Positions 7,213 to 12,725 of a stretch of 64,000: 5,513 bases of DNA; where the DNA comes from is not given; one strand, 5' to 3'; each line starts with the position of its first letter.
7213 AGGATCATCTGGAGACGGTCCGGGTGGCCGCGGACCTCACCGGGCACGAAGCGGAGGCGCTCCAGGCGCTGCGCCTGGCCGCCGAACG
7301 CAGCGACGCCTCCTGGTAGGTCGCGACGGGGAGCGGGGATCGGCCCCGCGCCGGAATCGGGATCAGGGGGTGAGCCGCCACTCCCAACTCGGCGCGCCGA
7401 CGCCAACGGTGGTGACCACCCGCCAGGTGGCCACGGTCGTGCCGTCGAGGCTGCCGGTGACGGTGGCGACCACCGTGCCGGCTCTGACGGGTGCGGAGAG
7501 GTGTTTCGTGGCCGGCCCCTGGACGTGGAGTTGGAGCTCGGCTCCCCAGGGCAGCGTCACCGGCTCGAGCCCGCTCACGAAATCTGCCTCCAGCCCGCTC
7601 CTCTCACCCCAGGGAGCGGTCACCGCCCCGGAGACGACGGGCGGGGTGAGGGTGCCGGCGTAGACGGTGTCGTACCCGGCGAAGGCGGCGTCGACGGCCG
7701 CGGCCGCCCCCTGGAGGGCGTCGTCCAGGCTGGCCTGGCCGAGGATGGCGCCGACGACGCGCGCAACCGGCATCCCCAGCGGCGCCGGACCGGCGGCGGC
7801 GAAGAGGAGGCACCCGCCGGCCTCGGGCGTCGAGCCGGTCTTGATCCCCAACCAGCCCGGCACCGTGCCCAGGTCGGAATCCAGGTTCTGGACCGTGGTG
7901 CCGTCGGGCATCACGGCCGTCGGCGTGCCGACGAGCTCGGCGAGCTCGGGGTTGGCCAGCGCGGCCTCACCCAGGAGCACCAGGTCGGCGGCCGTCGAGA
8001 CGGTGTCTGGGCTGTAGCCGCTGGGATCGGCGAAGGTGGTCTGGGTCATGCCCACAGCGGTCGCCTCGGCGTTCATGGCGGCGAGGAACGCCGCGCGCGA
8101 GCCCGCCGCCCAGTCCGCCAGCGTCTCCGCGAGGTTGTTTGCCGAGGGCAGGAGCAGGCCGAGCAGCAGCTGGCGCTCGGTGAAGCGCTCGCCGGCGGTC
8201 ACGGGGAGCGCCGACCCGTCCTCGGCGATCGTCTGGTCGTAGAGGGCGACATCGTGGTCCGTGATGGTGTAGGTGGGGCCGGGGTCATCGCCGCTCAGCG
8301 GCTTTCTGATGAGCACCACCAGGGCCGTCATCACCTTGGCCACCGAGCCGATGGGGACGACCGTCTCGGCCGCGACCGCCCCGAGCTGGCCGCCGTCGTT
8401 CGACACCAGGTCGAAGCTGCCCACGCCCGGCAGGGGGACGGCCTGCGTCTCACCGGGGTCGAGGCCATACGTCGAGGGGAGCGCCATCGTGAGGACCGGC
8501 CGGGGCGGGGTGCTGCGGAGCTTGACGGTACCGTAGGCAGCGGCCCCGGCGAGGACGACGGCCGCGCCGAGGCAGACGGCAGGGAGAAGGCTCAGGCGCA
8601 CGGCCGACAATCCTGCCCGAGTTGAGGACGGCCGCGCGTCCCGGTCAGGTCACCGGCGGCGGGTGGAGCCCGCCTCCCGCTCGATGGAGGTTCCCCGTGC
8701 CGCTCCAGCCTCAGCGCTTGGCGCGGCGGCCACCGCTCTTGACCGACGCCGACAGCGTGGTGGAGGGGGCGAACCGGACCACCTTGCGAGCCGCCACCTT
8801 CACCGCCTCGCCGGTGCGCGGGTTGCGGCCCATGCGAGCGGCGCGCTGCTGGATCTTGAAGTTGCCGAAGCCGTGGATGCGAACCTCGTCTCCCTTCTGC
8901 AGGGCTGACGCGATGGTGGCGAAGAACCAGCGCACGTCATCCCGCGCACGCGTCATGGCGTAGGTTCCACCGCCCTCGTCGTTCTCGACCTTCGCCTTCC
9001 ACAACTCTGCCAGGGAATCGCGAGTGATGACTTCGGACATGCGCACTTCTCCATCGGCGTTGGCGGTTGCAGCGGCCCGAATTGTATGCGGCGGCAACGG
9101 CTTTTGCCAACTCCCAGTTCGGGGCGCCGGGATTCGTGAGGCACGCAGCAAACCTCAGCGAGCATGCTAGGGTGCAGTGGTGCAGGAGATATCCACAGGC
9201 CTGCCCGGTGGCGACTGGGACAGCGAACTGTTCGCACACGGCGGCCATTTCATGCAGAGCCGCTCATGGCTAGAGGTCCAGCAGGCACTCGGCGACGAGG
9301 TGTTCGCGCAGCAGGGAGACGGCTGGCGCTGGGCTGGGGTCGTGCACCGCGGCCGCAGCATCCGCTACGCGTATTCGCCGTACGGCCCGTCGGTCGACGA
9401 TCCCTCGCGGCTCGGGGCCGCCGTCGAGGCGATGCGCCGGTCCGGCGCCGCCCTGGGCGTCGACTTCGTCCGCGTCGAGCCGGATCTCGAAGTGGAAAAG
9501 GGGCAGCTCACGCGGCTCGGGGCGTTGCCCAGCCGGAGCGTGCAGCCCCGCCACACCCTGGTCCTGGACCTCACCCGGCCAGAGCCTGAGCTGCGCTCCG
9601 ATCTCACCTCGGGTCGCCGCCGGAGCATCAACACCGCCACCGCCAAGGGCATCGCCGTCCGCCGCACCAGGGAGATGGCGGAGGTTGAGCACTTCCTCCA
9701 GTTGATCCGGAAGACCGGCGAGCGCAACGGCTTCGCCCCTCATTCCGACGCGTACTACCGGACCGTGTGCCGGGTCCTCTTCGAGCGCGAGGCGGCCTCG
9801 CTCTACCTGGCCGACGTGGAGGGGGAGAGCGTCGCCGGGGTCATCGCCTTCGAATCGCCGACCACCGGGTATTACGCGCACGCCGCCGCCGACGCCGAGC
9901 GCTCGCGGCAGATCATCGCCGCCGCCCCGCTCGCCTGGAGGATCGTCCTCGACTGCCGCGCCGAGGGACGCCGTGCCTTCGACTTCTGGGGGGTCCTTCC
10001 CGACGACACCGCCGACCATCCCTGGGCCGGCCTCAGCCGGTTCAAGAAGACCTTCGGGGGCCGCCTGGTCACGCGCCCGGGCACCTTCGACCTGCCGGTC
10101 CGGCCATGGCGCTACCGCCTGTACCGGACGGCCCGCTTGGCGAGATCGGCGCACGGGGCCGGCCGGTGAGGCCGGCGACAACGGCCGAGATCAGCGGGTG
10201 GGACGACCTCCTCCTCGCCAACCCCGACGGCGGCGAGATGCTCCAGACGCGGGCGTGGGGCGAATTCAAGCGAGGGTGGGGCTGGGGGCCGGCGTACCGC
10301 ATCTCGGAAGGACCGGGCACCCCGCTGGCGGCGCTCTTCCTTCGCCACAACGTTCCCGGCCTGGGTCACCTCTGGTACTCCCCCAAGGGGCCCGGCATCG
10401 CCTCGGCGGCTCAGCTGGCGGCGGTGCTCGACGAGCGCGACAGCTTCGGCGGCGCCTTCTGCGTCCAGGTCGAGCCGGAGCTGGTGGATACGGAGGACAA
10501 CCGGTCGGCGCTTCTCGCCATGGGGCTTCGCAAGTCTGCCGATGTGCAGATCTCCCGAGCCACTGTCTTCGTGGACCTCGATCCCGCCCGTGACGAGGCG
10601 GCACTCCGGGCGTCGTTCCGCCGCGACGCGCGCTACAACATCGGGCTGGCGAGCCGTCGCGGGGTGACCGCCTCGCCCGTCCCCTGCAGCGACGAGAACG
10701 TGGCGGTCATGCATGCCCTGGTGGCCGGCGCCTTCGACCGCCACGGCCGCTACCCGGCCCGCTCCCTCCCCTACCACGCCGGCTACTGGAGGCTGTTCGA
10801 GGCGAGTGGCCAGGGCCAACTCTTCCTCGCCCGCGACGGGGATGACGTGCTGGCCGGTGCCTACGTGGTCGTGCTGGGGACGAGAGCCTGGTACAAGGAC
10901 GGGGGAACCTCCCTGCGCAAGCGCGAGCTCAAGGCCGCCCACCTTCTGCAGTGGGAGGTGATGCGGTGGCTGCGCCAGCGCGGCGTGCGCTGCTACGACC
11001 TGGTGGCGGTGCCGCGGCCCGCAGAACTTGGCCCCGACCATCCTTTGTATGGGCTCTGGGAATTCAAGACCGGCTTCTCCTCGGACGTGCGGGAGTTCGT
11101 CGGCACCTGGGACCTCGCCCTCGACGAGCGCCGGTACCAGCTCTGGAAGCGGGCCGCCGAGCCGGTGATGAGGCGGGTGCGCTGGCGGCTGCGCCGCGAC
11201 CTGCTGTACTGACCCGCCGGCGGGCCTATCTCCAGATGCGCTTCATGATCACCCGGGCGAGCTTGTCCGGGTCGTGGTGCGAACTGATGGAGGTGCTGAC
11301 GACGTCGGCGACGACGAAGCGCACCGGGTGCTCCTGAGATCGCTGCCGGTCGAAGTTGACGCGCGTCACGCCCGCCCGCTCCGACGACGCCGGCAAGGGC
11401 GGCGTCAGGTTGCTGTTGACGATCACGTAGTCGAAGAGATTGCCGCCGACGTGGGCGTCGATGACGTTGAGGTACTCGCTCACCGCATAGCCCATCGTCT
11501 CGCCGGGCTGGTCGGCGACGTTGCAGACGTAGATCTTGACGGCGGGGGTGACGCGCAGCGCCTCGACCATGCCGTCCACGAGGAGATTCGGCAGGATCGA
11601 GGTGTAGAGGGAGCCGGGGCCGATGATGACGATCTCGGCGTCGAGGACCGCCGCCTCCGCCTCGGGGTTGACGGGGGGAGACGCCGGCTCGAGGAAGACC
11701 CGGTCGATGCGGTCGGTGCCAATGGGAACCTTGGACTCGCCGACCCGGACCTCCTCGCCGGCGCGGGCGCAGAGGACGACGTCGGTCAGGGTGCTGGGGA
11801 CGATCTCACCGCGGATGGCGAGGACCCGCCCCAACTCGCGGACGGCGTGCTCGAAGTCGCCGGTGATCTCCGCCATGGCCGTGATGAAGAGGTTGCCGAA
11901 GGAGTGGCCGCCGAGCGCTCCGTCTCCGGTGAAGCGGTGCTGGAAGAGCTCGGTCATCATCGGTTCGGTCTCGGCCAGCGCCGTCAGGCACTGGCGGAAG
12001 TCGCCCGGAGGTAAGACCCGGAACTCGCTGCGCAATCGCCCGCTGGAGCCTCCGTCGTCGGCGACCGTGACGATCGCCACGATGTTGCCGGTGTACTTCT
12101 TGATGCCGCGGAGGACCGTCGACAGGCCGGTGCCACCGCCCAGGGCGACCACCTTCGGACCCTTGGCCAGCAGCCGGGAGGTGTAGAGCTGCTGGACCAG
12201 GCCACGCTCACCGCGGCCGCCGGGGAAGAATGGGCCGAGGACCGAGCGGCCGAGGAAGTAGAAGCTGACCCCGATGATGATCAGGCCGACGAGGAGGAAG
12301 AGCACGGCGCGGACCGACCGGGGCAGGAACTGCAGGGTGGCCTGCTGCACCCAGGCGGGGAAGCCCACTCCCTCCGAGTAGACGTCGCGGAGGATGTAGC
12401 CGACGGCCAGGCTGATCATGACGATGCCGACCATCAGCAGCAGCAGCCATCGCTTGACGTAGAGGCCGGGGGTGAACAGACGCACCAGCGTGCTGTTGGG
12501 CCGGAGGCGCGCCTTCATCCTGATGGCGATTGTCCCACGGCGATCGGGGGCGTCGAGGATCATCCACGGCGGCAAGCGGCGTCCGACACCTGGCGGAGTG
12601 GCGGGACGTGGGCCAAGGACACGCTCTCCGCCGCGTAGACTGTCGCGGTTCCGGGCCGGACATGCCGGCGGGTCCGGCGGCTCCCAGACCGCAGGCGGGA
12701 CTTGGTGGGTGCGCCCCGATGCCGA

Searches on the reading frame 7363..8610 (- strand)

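Call 64: search_protein_families(library=pfam, proteins=[window:7363-8610:-], max_evalue=0.001)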
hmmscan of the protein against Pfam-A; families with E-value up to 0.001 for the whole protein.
window:7363-8610:- (415 aa): 1 family
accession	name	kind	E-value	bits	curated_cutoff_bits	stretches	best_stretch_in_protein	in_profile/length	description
PF00768.25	Peptidase_S11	-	9.9e-27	94.4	27.6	1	77-273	27-224/239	D-alanyl-D-alanine carboxypeptidase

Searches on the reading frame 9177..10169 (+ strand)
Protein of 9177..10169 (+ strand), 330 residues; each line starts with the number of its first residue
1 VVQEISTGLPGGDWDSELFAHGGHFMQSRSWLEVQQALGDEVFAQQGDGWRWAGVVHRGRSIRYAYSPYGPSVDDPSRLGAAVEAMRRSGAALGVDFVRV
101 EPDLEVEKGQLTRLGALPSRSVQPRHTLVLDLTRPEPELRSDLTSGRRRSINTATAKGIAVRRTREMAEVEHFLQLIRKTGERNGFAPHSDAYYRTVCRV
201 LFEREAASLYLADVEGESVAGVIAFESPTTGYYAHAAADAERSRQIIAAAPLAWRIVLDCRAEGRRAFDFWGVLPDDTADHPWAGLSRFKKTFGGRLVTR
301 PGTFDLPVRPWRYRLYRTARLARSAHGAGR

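Call 64: search_protein_families(library=pfam, proteins=[window:9177-10169:+], max_evalue=0.001)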
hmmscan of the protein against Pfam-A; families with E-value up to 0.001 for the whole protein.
window:9177-10169:+ (330 aa): 2 families
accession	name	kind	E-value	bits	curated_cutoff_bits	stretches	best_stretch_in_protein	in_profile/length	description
PF02388.22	FemAB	-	1.4e-33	116.8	24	2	218-319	307-404/406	FemAB family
PF13480.13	Acetyltransf_6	-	5.6e-13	49.7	22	1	148-272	8-136/143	Acetyltransferase (GNAT) domain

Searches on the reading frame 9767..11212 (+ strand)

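Call 64: search_protein_families(library=pfam, proteins=[window:9767-11212:+], max_evalue=0.001)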
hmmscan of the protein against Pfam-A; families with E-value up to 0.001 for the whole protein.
window:9767-11212:+ (481 aa): 2 families
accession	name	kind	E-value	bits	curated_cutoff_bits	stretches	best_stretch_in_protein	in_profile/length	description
PF02388.22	FemAB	-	3.8e-13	49.5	24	1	353-461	298-402/406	FemAB family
PF13480.13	Acetyltransf_6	-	5.8e-13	49.7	22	1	283-414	2-136/143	Acetyltransferase (GNAT) domain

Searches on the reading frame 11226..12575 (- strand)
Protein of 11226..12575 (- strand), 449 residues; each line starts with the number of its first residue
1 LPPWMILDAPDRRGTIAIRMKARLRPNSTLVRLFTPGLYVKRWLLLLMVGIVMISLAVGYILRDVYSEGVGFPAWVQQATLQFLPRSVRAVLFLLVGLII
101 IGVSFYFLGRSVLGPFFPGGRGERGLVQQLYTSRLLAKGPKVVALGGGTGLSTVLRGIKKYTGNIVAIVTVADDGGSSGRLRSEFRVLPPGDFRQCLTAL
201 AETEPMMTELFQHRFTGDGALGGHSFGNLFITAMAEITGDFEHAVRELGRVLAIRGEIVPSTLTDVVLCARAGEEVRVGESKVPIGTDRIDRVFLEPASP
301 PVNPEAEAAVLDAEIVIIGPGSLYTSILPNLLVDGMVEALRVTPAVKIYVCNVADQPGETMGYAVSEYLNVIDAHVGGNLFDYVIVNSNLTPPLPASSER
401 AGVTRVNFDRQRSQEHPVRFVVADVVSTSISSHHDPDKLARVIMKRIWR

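Call 64: search_protein_families(library=pfam, proteins=[window:11226-12575:-], max_evalue=0.001)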
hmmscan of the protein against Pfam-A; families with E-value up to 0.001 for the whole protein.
window:11226-12575:- (449 aa): 1 family
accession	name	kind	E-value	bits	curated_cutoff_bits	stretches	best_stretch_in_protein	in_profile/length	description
PF01933.23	CofD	-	1.2e-98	330.3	30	1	142-425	1-289/290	2-phospho-L-lactate transferase CofD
